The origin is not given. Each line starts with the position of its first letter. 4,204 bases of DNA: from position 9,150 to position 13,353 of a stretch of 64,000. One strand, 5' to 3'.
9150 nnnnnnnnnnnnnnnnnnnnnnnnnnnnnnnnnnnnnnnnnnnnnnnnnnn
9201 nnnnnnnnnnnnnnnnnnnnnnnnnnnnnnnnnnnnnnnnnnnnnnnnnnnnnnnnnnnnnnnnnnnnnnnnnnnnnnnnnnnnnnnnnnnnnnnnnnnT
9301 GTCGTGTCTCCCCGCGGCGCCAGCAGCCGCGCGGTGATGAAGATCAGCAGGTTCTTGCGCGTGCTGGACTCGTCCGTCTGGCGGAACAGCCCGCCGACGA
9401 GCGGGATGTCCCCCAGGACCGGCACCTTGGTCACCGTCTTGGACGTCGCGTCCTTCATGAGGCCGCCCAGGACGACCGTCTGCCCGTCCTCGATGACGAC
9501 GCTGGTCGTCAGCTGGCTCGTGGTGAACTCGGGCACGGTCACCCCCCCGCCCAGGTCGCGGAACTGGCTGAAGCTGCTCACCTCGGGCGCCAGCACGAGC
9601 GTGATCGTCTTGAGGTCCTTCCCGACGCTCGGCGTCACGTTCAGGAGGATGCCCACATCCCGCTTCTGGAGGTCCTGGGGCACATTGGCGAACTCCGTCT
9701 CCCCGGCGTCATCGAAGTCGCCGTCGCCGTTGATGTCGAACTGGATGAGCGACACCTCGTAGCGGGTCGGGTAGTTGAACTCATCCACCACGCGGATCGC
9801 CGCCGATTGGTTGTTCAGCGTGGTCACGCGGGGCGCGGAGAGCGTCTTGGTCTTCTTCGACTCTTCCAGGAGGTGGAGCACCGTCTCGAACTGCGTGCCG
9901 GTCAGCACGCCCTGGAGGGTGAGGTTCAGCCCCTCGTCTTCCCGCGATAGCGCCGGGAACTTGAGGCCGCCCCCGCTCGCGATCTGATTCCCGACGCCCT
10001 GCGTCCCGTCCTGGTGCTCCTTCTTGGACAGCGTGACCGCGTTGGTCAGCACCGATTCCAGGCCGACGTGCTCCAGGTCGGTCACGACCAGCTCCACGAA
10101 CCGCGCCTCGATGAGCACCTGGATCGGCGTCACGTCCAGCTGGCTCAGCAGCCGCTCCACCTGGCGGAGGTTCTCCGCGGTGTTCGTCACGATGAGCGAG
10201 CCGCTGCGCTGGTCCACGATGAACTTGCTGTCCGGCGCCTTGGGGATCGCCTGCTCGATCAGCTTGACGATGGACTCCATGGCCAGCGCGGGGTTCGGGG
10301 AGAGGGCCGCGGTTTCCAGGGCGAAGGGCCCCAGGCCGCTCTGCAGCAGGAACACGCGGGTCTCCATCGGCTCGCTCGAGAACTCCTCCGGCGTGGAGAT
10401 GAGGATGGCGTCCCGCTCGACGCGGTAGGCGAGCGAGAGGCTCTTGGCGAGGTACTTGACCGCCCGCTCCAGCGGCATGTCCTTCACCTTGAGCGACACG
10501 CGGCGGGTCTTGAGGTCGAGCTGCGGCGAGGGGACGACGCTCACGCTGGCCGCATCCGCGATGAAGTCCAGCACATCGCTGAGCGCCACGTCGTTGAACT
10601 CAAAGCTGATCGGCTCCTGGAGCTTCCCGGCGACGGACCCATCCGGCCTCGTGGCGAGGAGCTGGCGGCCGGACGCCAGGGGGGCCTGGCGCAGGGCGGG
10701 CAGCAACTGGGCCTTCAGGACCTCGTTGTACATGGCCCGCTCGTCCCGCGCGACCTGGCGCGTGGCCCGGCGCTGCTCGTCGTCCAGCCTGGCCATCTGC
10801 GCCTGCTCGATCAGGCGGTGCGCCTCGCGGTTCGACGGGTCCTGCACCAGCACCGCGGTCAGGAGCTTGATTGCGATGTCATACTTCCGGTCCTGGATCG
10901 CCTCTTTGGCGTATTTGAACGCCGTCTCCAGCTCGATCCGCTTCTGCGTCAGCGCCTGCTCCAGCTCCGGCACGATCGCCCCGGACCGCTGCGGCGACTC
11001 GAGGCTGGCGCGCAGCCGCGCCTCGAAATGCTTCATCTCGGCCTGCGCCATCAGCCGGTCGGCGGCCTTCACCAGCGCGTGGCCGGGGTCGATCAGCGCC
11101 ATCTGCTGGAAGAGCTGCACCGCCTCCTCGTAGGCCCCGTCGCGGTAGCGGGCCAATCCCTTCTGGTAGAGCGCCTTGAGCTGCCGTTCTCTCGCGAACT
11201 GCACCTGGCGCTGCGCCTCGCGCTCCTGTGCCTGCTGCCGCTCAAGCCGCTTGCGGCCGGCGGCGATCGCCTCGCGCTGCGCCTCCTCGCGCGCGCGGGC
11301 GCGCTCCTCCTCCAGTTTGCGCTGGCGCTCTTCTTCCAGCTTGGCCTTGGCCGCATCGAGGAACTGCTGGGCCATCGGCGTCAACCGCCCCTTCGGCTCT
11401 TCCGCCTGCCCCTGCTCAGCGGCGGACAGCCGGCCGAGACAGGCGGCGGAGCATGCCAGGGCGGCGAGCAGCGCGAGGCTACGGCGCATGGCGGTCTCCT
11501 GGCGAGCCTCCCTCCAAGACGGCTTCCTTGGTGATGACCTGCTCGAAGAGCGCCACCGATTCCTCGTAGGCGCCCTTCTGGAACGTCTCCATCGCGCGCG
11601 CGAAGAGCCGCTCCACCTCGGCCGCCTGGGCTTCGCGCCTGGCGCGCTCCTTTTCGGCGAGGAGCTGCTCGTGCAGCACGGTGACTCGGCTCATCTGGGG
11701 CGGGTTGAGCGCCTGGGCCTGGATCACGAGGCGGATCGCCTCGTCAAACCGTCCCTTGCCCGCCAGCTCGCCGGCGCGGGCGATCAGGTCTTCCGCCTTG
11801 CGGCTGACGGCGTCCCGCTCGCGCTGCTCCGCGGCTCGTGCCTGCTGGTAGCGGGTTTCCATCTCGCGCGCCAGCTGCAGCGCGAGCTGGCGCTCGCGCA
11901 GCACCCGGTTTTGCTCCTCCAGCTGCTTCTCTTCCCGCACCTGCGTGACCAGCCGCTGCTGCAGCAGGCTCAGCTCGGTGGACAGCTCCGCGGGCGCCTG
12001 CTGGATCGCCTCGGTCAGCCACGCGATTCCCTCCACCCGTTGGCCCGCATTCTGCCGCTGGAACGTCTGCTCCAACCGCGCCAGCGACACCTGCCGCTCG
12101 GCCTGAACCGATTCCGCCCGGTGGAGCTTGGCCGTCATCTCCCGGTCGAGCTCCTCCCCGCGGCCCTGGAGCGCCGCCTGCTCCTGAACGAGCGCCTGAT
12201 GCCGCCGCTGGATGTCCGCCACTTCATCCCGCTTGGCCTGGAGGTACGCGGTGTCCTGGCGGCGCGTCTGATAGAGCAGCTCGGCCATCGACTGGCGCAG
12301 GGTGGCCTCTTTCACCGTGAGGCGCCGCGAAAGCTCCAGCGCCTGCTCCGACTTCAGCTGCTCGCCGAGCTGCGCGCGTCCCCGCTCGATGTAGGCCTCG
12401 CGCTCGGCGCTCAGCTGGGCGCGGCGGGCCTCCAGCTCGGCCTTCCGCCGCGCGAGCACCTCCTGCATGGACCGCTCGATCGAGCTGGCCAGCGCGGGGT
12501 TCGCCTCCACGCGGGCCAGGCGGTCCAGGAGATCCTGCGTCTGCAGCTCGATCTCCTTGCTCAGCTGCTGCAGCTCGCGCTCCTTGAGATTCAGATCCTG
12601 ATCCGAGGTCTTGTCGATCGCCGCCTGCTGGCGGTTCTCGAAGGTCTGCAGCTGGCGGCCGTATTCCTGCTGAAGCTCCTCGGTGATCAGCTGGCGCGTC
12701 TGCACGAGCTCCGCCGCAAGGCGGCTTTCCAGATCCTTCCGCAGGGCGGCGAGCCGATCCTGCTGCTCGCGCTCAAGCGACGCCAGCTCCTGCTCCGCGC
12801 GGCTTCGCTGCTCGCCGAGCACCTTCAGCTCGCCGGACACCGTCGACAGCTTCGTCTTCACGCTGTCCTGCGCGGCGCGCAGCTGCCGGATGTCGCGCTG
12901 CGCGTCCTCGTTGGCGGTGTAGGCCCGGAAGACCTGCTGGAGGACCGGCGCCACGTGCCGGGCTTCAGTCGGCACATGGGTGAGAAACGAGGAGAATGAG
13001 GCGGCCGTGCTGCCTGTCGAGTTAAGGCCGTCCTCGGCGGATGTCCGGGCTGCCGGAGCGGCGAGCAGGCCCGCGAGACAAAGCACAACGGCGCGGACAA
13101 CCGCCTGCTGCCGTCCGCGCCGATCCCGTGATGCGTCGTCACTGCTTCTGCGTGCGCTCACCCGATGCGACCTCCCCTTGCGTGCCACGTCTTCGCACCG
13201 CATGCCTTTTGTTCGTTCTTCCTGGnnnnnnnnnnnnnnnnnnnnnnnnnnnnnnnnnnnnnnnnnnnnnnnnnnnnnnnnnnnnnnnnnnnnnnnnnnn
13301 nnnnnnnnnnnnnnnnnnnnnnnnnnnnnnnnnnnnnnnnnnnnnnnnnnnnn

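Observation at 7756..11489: Two tandem, overlapping secretin genes with a 70-bp near-identical stretch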

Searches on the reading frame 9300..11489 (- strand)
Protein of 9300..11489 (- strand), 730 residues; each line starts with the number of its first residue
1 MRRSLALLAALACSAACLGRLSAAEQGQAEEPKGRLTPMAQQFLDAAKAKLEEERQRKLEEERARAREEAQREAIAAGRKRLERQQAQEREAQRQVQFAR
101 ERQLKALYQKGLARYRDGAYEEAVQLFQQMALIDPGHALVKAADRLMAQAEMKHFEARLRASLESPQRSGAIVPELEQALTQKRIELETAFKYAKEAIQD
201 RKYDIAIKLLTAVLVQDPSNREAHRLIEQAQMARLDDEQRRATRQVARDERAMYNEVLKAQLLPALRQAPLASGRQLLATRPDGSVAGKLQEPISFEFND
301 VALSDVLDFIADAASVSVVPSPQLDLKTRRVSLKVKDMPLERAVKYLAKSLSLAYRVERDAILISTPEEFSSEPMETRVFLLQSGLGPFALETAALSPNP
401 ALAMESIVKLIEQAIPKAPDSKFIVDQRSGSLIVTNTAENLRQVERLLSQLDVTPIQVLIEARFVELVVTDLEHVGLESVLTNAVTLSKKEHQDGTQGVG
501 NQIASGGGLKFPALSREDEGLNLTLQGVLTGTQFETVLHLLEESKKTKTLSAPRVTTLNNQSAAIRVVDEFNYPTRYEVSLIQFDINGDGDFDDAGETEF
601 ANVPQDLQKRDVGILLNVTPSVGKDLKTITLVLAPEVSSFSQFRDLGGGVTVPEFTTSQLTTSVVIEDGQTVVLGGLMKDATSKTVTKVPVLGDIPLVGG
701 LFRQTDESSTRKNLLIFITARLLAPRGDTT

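Call 5: search_protein_families(library=pfam, proteins=[window:9300-11489:-], max_evalue=0.01)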
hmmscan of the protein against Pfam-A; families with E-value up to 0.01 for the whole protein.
window:9300-11489:- (730 aa): 6 families
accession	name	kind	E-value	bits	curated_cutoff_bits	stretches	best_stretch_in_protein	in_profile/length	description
PF00263.26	Secretin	-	5.2e-42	143.7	27.5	1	541-723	2-168/169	Bacterial type II and III secretion system protein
PF03958.22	Secretin_N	-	6.8e-08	33.1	28.2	1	406-455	13-67/69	Bacterial type II/III secretion system short domain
PF07660.19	STN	-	0.00013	22.1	28.4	1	328-366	13-51/52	Secretin and TonB N terminus short domain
PF13432.12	TPR_16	-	0.00052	20.8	32.7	0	86-136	10-63/65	Tetratricopeptide repeat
PF07719.23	TPR_2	-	0.0017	18.8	27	1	105-137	2-34/34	Tetratricopeptide repeat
PF13176.12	TPR_7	-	0.0096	16.4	27.9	0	106-131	1-26/36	Tetratricopeptide repeat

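Call 32: search_protein_families(library=ncbifam, proteins=[window:9300-11489:-], max_evalue=0.001)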
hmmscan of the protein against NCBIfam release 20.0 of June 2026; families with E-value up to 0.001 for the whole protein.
window:9300-11489:- (730 aa): 10 families
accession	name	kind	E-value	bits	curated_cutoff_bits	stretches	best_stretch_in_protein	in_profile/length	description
TIGR02517.1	type_II_gspD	equivalog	1.2e-56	192.5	351.35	1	420-724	300-591/600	type II secretion system secretin GspD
NF042912.1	Amuc_1098_fam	equivalog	1.7e-52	178.5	750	3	651-728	724-801/805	Amuc_1098 family type IV pilus outer membrane protein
TIGR02515.1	IV_pilus_PilQ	subfamily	6.8e-51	173.6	284.35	1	292-723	2-427/428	type IV pilus secretin PilQ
TIGR02519.1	pilus_MshL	equivalog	3.8e-45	154.1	250.2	1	424-722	2-289/290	pilus (MSHA type) biogenesis protein MshL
NF010083.0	PRK13568.1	equivalog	5.9e-29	101.1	554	2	659-723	353-417/419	DNA uptake porin HofQ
TIGR02516.1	type_III_yscC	equivalog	1.1e-28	100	238.45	2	606-723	341-461/463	type III secretion system outer membrane ring subunit SctC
NF007851.2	PRK10560.1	exception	1.5e-21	76.7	598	2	659-724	345-410/412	DNA uptake porin HofQ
NF011873.0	PRK15346.1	equivalog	1.6e-21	76.5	524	1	607-718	378-489/499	EscC/YscC/HrcC family type III secretion system outer membrane ring protein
TIGR02520.1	pilus_B_mal_scr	equivalog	0.00029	19.5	287.65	0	420-573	236-378/513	PilN family type IVB pilus formation outer membrane protein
TIGR02552.1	LcrH_SycD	equivalog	0.00057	19.6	104.8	1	93-137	7-51/136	SycD/LcrH family type III secretion system chaperone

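Call 42: find_homologous_proteins(query=window:9300-11489:-, max_evalue=1e-20)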
Query window:9300-11489:- (730 aa): 134 proteins with E <= 1e-20 among 8000 candidates; the best 120 are listed.
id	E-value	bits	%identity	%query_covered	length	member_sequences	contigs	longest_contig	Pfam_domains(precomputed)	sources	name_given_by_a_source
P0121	0.0e+0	1411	90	100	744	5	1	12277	PF03958.23,PF00263.27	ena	-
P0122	0.0e+0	1352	88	100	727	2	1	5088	PF03958.23,PF00263.27,PF07719.24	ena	-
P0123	0.0e+0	1225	80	99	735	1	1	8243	PF03958.23,PF00263.27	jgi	-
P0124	0.0e+0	1175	91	83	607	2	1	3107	PF03958.23,PF00263.27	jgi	-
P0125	0.0e+0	1087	69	100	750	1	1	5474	PF03958.23,PF00263.27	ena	-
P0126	0.0e+0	1074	72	96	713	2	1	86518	PF03958.23,PF00263.27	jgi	-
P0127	0.0e+0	1059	70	97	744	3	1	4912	PF03958.23,PF00263.27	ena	-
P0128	0.0e+0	1058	69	98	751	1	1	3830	PF03958.23,PF00263.27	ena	-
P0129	0.0e+0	1053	70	97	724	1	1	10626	PF03958.23,PF00263.27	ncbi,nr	ncbi:MAG: hypothetical protein HYZ91_02955, partial [Candidatus Omnitrophica bacterium]|nr:hypotheti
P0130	0.0e+0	1051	70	100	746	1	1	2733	PF03958.23,PF00263.27,PF07660.20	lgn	-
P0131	0.0e+0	1043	69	97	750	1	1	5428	PF14853.13,PF00515.35,PF03958.23,PF00263.27,PF13428.13,PF07719.24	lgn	-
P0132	0.0e+0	1039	68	99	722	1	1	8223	PF03958.23,PF00263.27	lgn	-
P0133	0.0e+0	1038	69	97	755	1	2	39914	PF03958.23,PF00263.27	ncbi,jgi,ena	-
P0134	0.0e+0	1035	71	93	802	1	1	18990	PF03958.23,PF00263.27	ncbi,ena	-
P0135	0.0e+0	1034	71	93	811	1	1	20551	PF03958.23,PF00263.27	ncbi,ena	-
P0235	1.0e-141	492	39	94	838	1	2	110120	PF14559.13,PF00515.35,PF00263.27,PF07660.20,PF13428.13,PF07719.24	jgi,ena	-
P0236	4.4e-138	480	38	95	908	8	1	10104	PF14559.13,PF00515.35,PF13432.13,PF00263.27,PF07660.20,PF13428.13,PF07719.24,PF13174.13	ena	-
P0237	6.1e-135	469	38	98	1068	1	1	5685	PF13414.13,PF00515.35,PF03958.23,PF13424.13,PF13432.13,PF00263.27,PF07660.20,PF13428.13,PF13181.13,PF07719.24,PF13174.13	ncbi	-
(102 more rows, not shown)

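Call 43: find_encoding_contigs(protein=P0235, flank=8000, max_places=2)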
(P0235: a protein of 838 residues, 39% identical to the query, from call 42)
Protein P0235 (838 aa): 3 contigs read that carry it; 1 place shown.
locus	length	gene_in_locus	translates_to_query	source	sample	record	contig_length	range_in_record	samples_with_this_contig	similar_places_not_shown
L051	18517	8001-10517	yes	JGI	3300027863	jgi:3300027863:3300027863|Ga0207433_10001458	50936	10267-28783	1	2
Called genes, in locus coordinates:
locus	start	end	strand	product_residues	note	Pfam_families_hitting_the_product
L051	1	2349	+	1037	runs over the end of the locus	PF00932:LTD, PF12836:HHH_3 (weak)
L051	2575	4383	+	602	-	PF25788:Ig_Rha78A_N (weak), PF19077:Big_13 (faint)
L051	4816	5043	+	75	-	PF12728:HTH_17 (weak), PF00376:MerR (weak), PF13411:MerR_1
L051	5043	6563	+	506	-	PF11104:PilM_2, PF05137:PilN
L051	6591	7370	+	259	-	-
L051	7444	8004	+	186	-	-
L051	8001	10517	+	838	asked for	PF00515:TPR_1 (faint), PF07719:TPR_2 (faint), PF13428:TPR_14 (faint), PF14559:TPR_19 (faint), PF07660:STN, PF00263:Secretin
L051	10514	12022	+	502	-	PF16344:FecR_C (faint), PF07660:STN (weak), PF00263:Secretin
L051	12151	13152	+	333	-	PF00356:LacI, PF00532:Peripla_BP_1, PF13407:Peripla_BP_4, PF13377:Peripla_BP_3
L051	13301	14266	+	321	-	PF04055:Radical_SAM, PF06968:BATS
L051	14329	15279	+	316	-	PF00208:ELFV_dehydrog, PF17836:PglD_N (faint)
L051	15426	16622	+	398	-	PF00155:Aminotran_1_2, PF00266:Aminotran_5, PF01053:Cys_Met_Meta_PP (weak)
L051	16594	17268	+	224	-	PF01656:CbiA, PF13500:AAA_26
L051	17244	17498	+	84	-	-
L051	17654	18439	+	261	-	PF00929:RNase_T, PF16473:Rv2179c-like (faint), PF20600:ExoX-like_C (faint)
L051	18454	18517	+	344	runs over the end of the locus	-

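Call 46: find_encoding_contigs(protein=P0236, flank=6000, max_places=2)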
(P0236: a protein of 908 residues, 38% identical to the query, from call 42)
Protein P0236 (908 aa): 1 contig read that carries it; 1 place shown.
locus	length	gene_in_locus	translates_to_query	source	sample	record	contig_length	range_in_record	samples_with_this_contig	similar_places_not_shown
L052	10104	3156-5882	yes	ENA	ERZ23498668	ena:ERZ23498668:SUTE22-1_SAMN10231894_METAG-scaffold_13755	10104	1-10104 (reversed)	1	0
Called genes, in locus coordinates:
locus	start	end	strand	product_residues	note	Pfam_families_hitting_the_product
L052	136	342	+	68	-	PF12728:HTH_17 (faint), PF13411:MerR_1 (weak), PF00376:MerR (weak)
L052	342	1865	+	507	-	PF11104:PilM_2, PF14450:FtsA (faint), PF11104:PilM_2, PF05137:PilN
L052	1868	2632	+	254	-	-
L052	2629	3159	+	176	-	-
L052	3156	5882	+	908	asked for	PF00515:TPR_1 (faint), PF07719:TPR_2 (faint), PF13174:TPR_6 (faint), PF13428:TPR_14 (faint), PF13432:TPR_16 (faint), PF14559:TPR_19 (faint), PF07660:STN (weak), PF00263:Secretin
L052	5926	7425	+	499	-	PF16344:FecR_C (faint), PF07660:STN (faint), PF00263:Secretin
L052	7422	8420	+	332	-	PF00356:LacI, PF00532:Peripla_BP_1, PF13407:Peripla_BP_4, PF13377:Peripla_BP_3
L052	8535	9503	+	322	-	PF04055:Radical_SAM, PF06968:BATS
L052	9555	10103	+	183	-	?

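Call 47: find_encoding_contigs(protein=P0237, flank=6000, max_places=2)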
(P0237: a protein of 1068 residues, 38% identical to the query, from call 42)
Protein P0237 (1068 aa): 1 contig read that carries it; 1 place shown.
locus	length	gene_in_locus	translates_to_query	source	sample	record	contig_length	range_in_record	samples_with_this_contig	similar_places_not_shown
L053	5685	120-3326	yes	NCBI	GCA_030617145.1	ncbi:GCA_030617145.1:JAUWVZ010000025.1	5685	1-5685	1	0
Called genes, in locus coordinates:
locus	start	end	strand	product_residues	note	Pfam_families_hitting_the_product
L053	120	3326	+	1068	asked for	PF13432:TPR_16 (faint), PF13174:TPR_6 (faint), PF13181:TPR_8 (faint), PF00515:TPR_1 (weak), PF07719:TPR_2 (weak), PF07660:STN (weak), PF03958:Secretin_N (weak), PF00263:Secretin, +3 more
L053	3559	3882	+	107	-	-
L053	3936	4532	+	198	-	PF02632:BioY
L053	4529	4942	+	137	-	PF06935:DUF1284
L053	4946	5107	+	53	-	-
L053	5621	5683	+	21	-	?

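Call 72: predict_structure(alignment_id=A3)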
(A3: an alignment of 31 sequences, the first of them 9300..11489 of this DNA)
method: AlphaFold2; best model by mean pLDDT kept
length: 730 residues; sequences in the alignment: 31
mean_pLDDT: 68.5   pTM: 0.35
mean pLDDT of the five models: 68.5, 64.1, 63.9, 61.4, 56.6
residues with pLDDT >= 90: 61; 70-90: 353; 50-70: 140; < 50: 176
segments of 3 or more residues with pLDDT < 50: 13-36, 162-172, 266-284, 383-405, 471-520, 579-583, 595-599, 686-706, 726-730
pLDDT, mean of each block of 10 residues (from residue 1): 55 45 29 48 78 82 84 87 87 86 92 89 90 87 87 74 41 59 81 90 91 85 90 91 90 81 48 31 59 87 89 84 80 88 88 80 79 71 47 40 52 71 68 79 72 67 76 47 35 35 24 41 65 76 73 81 77 58 52 50 58 80 76 76 60 65 77 70 47 38 46 78 57
secondary structure, 60 per line:
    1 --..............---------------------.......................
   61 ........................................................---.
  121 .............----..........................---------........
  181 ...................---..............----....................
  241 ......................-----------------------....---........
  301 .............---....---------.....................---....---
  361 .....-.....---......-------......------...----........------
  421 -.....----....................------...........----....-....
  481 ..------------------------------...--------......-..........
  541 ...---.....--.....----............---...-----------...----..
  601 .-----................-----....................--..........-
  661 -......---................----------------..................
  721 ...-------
elements in order (helices of 4 or more, strands of 3 or more residues): H3-16 H38-116 H120-133 H138-163 H173-199 H203-216 H221-262 H286-289 E293-302 H303-313 E317-320 E330-339 H340-350 E354-357 E361-365 H367-371 E375-380 H388-393 H407-414 E422-426 E431-437 H438-450 E457-467 H472-475 H477-482 E524-529 H531-543 E547-551 E554-558 E563-574 E578-580 E599-601 E607-622 E628-647 E650-659 E662-667 E671-686 E703-723

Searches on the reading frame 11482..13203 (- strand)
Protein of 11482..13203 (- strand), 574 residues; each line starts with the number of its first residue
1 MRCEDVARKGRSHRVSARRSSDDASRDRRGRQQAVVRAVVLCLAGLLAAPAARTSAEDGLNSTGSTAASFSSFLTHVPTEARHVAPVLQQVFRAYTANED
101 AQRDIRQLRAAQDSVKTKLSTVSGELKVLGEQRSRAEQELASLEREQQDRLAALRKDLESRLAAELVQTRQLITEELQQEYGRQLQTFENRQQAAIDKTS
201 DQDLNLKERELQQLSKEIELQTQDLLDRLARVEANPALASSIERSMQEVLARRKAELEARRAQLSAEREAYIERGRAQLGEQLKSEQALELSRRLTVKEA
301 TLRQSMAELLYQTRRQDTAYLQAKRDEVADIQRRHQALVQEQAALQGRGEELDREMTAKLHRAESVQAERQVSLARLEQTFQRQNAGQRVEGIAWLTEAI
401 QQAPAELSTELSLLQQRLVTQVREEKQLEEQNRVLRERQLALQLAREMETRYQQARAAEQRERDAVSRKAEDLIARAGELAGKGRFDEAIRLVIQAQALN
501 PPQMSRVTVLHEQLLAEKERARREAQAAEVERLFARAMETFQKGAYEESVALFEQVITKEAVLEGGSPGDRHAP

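Call 5: search_protein_families(library=pfam, proteins=[window:11482-13203:-], max_evalue=0.01)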
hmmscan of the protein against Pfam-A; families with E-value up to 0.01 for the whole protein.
window:11482-13203:- (574 aa): 2 families
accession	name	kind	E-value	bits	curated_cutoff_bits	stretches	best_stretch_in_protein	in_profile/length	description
PF19556.4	PRTRC_E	-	0.00097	19.4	26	1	443-514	91-161/175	PRTRC system protein E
PF07719.23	TPR_2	-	0.0017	18.7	27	0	470-501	1-32/34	Tetratricopeptide repeat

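Call 32: search_protein_families(library=ncbifam, proteins=[window:11482-13203:-], max_evalue=0.001)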
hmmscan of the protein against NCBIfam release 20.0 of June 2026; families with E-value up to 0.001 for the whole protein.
window:11482-13203:- (574 aa): 0 families
